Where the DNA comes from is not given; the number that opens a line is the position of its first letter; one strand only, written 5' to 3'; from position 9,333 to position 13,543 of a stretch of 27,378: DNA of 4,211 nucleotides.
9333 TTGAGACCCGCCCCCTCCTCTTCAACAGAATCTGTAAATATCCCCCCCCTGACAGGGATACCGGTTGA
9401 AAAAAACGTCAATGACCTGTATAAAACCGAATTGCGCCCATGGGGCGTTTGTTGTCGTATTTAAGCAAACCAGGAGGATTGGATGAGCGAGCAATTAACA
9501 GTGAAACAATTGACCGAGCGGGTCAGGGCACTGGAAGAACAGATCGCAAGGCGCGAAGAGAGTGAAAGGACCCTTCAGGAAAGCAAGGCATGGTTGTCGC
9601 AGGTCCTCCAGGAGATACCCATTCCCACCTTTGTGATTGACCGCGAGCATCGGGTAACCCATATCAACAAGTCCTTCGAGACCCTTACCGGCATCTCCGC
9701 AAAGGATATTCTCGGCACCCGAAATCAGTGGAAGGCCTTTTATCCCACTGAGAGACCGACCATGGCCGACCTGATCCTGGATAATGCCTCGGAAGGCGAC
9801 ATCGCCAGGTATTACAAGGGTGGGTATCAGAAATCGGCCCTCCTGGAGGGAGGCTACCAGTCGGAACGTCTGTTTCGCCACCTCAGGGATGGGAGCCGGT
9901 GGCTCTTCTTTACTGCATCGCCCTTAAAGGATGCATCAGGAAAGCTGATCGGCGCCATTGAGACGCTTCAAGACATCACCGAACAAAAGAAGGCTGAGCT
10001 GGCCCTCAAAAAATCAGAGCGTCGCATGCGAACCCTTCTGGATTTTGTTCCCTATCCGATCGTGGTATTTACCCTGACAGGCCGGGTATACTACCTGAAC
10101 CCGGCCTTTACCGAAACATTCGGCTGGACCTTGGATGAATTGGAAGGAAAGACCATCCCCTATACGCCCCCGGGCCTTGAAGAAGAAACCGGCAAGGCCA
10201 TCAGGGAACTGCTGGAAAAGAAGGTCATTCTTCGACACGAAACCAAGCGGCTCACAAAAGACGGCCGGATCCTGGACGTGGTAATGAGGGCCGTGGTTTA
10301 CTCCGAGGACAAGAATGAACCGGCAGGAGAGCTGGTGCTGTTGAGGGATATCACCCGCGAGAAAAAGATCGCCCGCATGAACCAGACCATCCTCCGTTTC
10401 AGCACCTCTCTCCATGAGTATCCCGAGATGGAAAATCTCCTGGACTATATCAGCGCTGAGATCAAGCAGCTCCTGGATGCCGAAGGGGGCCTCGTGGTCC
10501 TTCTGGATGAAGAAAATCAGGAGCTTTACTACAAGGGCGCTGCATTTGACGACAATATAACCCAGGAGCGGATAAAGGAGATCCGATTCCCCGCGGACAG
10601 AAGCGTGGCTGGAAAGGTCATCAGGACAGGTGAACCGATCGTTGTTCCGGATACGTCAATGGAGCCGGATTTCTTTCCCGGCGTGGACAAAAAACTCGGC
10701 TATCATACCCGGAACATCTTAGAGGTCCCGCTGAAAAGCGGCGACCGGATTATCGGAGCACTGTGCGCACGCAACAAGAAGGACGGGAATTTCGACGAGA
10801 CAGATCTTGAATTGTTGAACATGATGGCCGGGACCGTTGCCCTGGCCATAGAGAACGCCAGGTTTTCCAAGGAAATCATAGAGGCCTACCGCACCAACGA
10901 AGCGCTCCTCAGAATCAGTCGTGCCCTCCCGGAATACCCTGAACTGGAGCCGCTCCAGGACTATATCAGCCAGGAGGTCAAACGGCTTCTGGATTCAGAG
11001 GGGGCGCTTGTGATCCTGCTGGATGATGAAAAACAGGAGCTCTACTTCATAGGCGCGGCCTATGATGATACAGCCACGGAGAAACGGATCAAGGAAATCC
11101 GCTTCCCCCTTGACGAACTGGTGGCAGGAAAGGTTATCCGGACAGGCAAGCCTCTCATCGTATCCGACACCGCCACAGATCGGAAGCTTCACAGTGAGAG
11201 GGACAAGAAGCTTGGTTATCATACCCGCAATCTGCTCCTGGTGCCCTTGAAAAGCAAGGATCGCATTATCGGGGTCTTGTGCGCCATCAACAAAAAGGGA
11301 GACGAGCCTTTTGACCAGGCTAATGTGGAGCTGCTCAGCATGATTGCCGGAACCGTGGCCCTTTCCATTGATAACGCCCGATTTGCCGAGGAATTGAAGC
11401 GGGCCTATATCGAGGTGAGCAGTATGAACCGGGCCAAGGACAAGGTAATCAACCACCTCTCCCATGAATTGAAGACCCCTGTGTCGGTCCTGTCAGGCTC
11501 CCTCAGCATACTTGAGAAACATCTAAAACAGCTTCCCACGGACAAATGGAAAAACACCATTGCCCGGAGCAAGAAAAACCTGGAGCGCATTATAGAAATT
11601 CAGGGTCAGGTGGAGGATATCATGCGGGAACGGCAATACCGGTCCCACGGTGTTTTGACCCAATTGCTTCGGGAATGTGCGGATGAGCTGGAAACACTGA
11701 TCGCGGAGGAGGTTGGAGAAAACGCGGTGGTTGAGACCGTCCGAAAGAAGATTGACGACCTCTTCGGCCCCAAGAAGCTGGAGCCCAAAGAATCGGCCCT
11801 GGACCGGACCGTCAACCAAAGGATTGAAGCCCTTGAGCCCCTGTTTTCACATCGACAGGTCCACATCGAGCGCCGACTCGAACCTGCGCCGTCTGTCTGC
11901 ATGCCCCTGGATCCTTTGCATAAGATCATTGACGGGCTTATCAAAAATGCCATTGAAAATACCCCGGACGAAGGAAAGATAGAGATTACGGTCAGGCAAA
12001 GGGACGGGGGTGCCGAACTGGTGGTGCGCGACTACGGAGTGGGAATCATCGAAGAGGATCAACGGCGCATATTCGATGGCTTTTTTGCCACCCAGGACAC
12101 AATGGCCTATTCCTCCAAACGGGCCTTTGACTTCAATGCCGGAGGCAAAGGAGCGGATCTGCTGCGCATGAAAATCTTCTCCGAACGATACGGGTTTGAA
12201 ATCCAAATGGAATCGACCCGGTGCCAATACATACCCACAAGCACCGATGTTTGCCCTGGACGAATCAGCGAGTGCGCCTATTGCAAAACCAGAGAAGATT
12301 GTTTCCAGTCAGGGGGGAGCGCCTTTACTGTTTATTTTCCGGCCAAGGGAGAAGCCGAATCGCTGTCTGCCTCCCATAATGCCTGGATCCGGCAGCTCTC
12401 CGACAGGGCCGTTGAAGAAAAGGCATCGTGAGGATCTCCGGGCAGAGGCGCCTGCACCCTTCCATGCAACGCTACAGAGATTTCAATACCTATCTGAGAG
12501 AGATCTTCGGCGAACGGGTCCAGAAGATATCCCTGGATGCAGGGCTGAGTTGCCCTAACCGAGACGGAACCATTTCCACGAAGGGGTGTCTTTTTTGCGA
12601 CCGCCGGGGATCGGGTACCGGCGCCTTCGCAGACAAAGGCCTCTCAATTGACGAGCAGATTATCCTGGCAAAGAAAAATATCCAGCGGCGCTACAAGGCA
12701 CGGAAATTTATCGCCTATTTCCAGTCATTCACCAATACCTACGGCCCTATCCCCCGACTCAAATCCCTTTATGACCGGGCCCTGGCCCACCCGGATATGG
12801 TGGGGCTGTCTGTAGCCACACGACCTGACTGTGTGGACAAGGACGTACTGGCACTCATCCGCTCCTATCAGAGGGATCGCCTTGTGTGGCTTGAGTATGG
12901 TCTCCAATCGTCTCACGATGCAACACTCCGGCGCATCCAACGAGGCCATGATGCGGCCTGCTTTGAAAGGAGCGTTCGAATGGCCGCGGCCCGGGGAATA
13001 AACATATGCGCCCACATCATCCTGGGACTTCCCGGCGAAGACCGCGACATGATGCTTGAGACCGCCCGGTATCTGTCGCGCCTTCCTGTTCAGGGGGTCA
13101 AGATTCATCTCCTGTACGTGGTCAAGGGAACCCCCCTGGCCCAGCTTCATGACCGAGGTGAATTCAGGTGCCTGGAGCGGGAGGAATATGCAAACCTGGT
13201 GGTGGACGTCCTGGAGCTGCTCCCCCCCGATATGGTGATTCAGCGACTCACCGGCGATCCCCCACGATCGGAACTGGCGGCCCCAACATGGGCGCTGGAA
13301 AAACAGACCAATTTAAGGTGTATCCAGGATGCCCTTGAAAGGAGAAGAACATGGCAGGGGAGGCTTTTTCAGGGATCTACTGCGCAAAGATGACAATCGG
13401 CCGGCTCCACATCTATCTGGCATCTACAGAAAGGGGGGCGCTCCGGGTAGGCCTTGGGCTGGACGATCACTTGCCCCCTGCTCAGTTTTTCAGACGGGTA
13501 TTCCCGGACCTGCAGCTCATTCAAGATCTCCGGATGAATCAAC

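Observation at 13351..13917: Selenocysteine at the active site of an O6-alkylguanine-DNA alkyltransferase (PUHRV)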

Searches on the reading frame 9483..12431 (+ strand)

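Call 41: search_protein_families(library=pfam, proteins=[window:9483-12431:+], max_evalue=0.00001)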
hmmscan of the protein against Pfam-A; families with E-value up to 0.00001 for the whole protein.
window:9483-12431:+ (982 aa): 11 families
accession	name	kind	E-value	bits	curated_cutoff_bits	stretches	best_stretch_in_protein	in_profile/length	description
PF01590.32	GAF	-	2e-39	135.6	22.4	2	316-456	2-133/133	GAF domain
PF13185.12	GAF_2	-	2.1e-39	135.3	28.6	2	316-457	4-136/136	GAF domain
PF13492.12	GAF_3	-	2.2e-28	99.7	27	2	316-458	2-129/129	GAF domain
PF08448.16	PAS_4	-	2.1e-25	89.5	23.1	2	44-169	3-109/110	PAS fold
PF00989.32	PAS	-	2.8e-20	72.9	22.6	2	181-290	2-113/113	PAS fold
PF13426.13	PAS_9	-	2.6e-18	66.6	27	2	48-167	3-103/103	PAS domain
PF13188.13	PAS_8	-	5.6e-13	48.7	21.8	0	181-233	2-55/65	PAS domain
PF02518.31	HATPase_c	-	1.7e-12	48.2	26.4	1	810-953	4-108/111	Histidine kinase-, DNA gyrase B-, and HSP90-like ATPase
PF08447.18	PAS_3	-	3.1e-10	40.6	25.6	0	204-279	3-81/89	PAS fold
PF11849.14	DUF3369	-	3.1e-07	31.3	27.2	0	433-464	136-167/168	Domain of unknown function (DUF3369)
PF00512.31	HisKA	-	3.3e-07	30.7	26.9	1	652-710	2-57/66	His Kinase A (phospho-acceptor) domain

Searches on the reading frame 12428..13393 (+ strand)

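Call 41: search_protein_families(library=pfam, proteins=[window:12428-13393:+], max_evalue=0.00001)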
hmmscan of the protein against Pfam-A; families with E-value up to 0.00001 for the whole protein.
window:12428-13393:+ (321 aa): 2 families
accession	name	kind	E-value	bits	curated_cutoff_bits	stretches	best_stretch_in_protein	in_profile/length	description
PF16199.10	Radical_SAM_C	-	1.6e-27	95.9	31.9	1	221-304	1-84/85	Radical_SAM C-terminal domain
PF04055.27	Radical_SAM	-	2.3e-14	54.4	29.5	1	52-216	9-166/166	Radical SAM superfamily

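Call 64: search_protein_families(library=ncbifam, proteins=[window:12428-13393:+], max_evalue=0.00001)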
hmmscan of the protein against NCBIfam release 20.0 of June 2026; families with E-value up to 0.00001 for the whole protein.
window:12428-13393:+ (321 aa): 16 families
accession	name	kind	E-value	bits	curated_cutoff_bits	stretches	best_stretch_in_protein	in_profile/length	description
TIGR01212.1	TIGR01212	equivalog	8.2e-108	360.1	180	1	15-315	1-301/302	tRNA modification radical SAM protein MnmL/YtqA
TIGR01211.1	ELP3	subfamily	7.9e-19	67.5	350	1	120-281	188-349/522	tRNA uridine(34) 5-carboxymethylaminomethyl modification radical SAM/GNAT enzyme Elp3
TIGR04013.1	B12_SAM_MJ_1487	hypoth_equivalog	8.2e-18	64.4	251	1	131-241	247-357/382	TIGR04013 family B12-binding domain/radical SAM domain-containing protein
TIGR03994.1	rSAM_HemZ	equivalog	1.4e-11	44.1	321.4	1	130-249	179-297/401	coproporphyrinogen dehydrogenase HemZ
NF006065.0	PRK08207.2-4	equivalog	2e-10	40.3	922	1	130-252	266-387/484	coproporphyrinogen III oxidase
TIGR04014.1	B12_SAM_MJ_0865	equivalog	6.2e-10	38.4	360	1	131-240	251-357/434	methyl-coenzyme M reductase glutamine C-methyltransferase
NF006060.0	PRK08207.1-3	equivalog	3.6e-09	35.9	653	1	129-238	245-353/477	coproporphyrinogen III oxidase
NF006064.0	PRK08207.2-2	equivalog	6.8e-09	35.2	504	1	130-245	242-354/465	coproporphyrinogen III oxidase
NF006062.0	PRK08207.1-5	equivalog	7.3e-08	31.7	1007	1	130-258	246-373/476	coproporphyrinogen III oxidase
TIGR01579.1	MiaB-like-C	equivalog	3.3e-07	29.9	357.05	1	132-229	230-328/416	tRNA (N(6)-L-threonylcarbamoyladenosine(37)-C(2))-methylthiotransferase MtaB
NF006061.0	PRK08207.1-4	equivalog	7.3e-07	28.3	702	1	130-256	271-393/501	coproporphyrinogen III oxidase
TIGR00089.1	TIGR00089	subfamily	1e-06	27.8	251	1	131-242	229-341/429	MiaB/RimO family radical SAM methylthiotransferase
TIGR04107.1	rSAM_HutW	equivalog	1.1e-06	27.8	400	1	157-249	157-250/419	heme anaerobic degradation radical SAM methyltransferase ChuW/HutW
TIGR00433.2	bioB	equivalog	1.6e-06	27.6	225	1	181-249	174-241/307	biotin synthase BioB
TIGR00539.1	hemN_rel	equivalog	3.6e-06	26.3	205.4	1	117-243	79-203/361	radical SAM family heme chaperone HemW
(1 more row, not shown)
